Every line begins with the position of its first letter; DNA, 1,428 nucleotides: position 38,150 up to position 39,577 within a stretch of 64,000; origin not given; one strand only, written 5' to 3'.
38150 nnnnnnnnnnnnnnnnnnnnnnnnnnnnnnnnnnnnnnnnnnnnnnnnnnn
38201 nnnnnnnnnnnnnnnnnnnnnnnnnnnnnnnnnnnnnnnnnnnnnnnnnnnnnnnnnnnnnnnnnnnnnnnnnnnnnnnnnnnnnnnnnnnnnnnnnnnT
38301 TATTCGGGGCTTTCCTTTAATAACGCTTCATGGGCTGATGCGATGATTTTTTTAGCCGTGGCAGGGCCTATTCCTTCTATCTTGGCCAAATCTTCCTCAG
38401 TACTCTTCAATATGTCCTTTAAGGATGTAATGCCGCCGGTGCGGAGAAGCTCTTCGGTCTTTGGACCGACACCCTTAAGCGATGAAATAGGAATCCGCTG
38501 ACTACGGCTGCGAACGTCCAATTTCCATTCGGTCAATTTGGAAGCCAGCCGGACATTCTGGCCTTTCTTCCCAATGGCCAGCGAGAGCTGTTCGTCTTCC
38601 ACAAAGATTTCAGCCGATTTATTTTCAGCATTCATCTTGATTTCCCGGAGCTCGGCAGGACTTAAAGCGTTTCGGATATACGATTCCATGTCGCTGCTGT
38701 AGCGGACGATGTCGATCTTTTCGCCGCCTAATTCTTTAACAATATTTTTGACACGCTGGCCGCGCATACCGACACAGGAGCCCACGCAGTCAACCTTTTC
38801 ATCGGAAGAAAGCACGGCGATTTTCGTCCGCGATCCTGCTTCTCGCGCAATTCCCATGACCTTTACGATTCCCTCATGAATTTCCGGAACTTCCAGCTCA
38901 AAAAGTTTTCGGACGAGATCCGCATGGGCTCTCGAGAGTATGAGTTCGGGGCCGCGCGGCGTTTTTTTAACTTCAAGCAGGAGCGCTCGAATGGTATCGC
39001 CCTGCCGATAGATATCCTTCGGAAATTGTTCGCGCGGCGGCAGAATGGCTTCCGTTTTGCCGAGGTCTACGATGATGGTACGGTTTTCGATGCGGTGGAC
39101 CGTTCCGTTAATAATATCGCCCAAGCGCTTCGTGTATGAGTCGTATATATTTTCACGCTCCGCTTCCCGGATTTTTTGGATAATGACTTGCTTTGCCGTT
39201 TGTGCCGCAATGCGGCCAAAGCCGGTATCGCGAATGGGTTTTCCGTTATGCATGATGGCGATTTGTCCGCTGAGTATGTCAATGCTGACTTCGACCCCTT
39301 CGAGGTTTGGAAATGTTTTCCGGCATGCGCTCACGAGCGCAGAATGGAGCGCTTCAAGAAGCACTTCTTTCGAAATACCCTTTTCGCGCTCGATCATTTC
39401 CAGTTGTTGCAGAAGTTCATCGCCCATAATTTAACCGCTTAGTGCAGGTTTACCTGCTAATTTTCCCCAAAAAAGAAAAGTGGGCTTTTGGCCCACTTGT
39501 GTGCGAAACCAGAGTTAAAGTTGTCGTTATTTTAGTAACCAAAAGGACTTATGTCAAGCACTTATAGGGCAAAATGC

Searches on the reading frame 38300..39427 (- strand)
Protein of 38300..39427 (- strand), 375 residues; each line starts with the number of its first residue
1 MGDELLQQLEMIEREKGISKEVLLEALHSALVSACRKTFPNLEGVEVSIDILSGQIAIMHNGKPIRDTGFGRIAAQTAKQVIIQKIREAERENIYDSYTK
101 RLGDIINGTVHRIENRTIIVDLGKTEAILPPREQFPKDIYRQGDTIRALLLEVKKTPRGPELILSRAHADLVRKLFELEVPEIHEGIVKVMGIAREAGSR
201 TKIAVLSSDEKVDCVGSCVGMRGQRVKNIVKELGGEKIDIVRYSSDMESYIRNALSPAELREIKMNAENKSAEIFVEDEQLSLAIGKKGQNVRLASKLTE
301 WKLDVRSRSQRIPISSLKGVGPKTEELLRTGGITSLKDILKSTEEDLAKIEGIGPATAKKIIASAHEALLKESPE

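Call 26: search_protein_families(library=pfam, proteins=[window:38300-39427:-], max_evalue=0.001)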
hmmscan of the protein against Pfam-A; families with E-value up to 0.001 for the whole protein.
window:38300-39427:- (375 aa): 8 families
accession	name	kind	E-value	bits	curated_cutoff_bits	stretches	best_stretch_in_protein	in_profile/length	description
PF13184.12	KH_5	-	6.5e-28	97.1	27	1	197-264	1-68/69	NusA-like KH domain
PF08529.16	NusA_N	-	4.4e-22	79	23.8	2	4-61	1-58/119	NusA N-terminal domain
PF14520.12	HHH_5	-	3.2e-13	50.4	27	1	315-366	5-56/57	Helix-hairpin-helix domain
PF00633.29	HHH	-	3.5e-08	33.3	24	1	335-363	1-29/30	Helix-hairpin-helix motif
PF00575.29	S1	-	2.7e-06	28.1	22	1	102-160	4-69/74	S1 RNA binding domain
PF11798.14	IMS_HHH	-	9.4e-06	26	24.4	0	311-333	10-32/32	IMS family HHH motif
PF23095.1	KH_NusA_C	-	0.0002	21.7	34.2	1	277-305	6-34/59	Transcription termination/antitermination protein NusA, KH domain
PF07650.23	KH_2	-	0.00099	19.3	22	0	250-299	5-54/78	KH domain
